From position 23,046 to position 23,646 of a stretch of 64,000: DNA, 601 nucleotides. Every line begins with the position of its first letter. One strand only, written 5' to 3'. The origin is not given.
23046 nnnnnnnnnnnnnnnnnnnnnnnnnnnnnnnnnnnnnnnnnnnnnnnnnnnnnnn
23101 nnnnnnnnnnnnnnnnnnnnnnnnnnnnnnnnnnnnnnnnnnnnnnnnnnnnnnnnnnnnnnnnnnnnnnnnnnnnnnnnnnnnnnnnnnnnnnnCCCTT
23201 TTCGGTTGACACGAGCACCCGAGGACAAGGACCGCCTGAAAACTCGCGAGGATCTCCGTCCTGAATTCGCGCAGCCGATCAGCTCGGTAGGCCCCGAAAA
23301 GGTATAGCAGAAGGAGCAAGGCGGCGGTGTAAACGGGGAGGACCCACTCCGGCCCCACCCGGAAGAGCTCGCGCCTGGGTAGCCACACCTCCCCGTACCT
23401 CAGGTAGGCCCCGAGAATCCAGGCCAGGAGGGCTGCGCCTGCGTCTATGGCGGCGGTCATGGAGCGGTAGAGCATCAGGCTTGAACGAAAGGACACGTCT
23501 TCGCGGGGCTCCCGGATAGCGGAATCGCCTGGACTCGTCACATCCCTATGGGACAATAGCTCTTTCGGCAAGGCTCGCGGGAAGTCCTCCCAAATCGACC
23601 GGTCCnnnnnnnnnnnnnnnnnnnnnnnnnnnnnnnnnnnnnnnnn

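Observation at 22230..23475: Rearrangement scar: 5' fragment of a second wbaP-like gene running out of frame into an N-terminally truncated GT4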

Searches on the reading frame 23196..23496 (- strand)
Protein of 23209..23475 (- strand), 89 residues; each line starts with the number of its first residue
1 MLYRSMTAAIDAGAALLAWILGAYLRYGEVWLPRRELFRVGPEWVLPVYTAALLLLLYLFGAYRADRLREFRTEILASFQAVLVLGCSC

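Call 8: search_protein_families(library=ncbifam, proteins=[window:23196-23475:-], max_evalue=10)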
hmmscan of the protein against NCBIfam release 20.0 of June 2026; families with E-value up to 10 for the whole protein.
window:23196-23475:- (93 aa): 0 families

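Call 9: find_homologous_proteins(query=window:23209-23475:-, max_evalue=0.01)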
Query seq(89 aa): 38 candidates shared short words with the query, none scored E <= 0.01.

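Call 19: search_protein_representatives(protein=window:23209-23475:-)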
Query: 89 residues. Proteins with E-value up to 0.001 (for the whole library): 4; up to 1e-10: 1; up to 1e-30: 0. The best 4 are listed.
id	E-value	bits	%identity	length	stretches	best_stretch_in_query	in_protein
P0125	3.3e-29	116.8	71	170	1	1-77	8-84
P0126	2.7e-08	49.9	39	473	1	3-87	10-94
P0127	3.3e-08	49.6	45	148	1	22-87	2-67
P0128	3.0e-07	46.5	35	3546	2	21-49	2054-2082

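Call 21: search_protein_families(library=pfam, proteins=[P0125, P0126, P0127], max_evalue=0.01)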
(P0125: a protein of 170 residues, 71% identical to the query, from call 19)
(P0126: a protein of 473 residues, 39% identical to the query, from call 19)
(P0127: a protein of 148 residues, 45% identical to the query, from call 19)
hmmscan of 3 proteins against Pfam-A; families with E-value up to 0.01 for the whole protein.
P0125 (170 aa): 0 families

P0126 (473 aa): 2 families
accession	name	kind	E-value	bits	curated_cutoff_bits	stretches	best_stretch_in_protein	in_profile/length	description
PF02397.22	Bac_transf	-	1.5e-68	230.3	27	1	282-468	1-178/179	Bacterial sugar transferase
PF13727.12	CoA_binding_3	-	3.8e-20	73.1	25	1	67-236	3-165/175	CoA-binding domain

P0127 (148 aa): 1 family
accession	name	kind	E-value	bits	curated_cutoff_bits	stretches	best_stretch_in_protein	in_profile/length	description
PF13727.12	CoA_binding_3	-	0.003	18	25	1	40-113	3-75/175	CoA-binding domain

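Call 22: find_encoding_contigs(protein=P0125, flank=10000, max_places=6)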
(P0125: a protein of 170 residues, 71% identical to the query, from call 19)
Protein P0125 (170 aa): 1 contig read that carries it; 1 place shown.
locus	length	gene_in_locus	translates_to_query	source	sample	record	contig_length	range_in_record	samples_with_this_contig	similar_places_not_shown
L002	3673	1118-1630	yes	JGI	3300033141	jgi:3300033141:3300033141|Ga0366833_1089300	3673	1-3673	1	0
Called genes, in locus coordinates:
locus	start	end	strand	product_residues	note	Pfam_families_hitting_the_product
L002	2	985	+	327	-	PF04932:Wzy_C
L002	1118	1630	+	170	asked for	-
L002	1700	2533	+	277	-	PF13489:Methyltransf_23, PF08003:Methyltransf_9 (weak), PF08241:Methyltransf_11, PF08242:Methyltransf_12, PF13649:Methyltransf_25 (weak)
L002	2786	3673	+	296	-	?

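Call 23: find_encoding_contigs(protein=P0126, flank=10000, max_places=6)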
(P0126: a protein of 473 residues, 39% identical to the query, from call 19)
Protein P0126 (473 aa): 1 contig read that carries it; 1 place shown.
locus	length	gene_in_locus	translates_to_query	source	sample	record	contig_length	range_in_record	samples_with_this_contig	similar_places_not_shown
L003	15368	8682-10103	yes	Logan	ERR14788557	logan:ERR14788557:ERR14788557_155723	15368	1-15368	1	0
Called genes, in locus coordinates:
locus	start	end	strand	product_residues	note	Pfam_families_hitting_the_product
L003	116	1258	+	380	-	PF00534:Glycos_transf_1, PF13692:Glyco_trans_1_4, PF13524:Glyco_trans_1_2, PF26337:Gtf3_C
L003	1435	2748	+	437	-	PF02397:Bac_transf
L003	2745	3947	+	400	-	PF13439:Glyco_transf_4, PF13477:Glyco_trans_4_2, PF13579:Glyco_trans_4_4, PF20706:GT4-conflict, PF00534:Glycos_transf_1, PF13692:Glyco_trans_1_4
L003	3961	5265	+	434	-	-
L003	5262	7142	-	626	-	PF01073:3Beta_HSD, PF01370:Epimerase, PF02719:Polysacc_synt_2, PF04321:RmlD_sub_bind, PF13460:NAD_binding_10 (weak), PF16363:GDP_Man_Dehyd, PF00483:NTP_transferase, PF12804:NTP_transf_3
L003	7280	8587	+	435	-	PF04932:Wzy_C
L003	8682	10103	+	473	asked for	PF13727:CoA_binding_3, PF02397:Bac_transf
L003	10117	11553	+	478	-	PF03721:UDPG_MGDP_dh_N, PF13241:NAD_binding_7 (faint), PF00984:UDPG_MGDP_dh, PF03720:UDPG_MGDP_dh_C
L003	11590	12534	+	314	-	PF01073:3Beta_HSD, PF01370:Epimerase, PF02719:Polysacc_synt_2 (faint), PF04321:RmlD_sub_bind, PF07993:NAD_binding_4 (faint), PF16363:GDP_Man_Dehyd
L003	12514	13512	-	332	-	PF01370:Epimerase, PF04321:RmlD_sub_bind, PF16363:GDP_Man_Dehyd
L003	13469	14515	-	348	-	PF01370:Epimerase, PF16363:GDP_Man_Dehyd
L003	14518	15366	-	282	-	?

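Call 31: find_related_loci(query=A2, collection=metagenome_contigs, flank=10000)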
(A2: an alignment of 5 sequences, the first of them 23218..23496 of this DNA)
Query A2 (93 aa) in metagenome_contigs; peptide patterns used: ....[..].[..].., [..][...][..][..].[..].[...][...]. (x = any residue, [..] = any of these).
217 stretches matched a pattern, but none encodes a relative of the query by tblastn (E <= 1e-3).

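Call 65: search_protein_families(library=ncbifam, proteins=[P0126], max_evalue=1e-20)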
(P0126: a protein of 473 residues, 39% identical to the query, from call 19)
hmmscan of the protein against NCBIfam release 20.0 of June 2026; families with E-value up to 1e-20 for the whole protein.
P0126 (473 aa): 10 families
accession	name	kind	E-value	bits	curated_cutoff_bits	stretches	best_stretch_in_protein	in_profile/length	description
TIGR03025.1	EPS_sugtrans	subfamily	9.5e-124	414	295.55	1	17-473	2-444/445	exopolysaccharide biosynthesis polyprenyl glycosylphosphotransferase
TIGR03023.1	WcaJ_sugtrans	equivalog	3.2e-106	356.3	410.75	1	17-470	2-449/453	undecaprenyl-phosphate glucose phosphotransferase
TIGR03022.1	WbaP_sugtrans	subfamily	4.4e-88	296.5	403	1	17-473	4-455/456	undecaprenyl-phosphate galactose phosphotransferase WbaP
NF041877.1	EPS_EpsZ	equivalog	2.4e-87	293.5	800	1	83-473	77-458/459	exopolysaccharide biosynthesis polyisoprenyl-phosphate hexose-1-phosphate transferase EpsZ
TIGR03013.1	EpsB_2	subfamily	3.3e-62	211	393.35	1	18-469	3-438/443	TIGR03013 family XrtA/PEP-CTERM system glycosyltransferase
NF007518.0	PRK10124.1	equivalog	2.3e-57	194.8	684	1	105-464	105-454/464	undecaprenyl-phosphate glucose phosphotransferase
NF052601.1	undeca_RfbP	equivalog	1.7e-55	188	330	1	274-466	37-234/244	undecaprenyl-phosphate galactose phosphotransferase family protein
NF050817.1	PolSacchBiosHfsE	equivalog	1.2e-50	172.6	750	1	54-471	52-463/467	polysaccharide biosynthesis protein HfsE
NF011751.0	PRK15204.1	equivalog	1.6e-44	152.3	907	1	70-468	75-470/476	undecaprenyl-phosphate galactose phosphotransferase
NF045514.1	glycotran_HepC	equivalog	3.7e-27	95.1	140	1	276-407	111-217/220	heterocyst development glycosyltransferase HepC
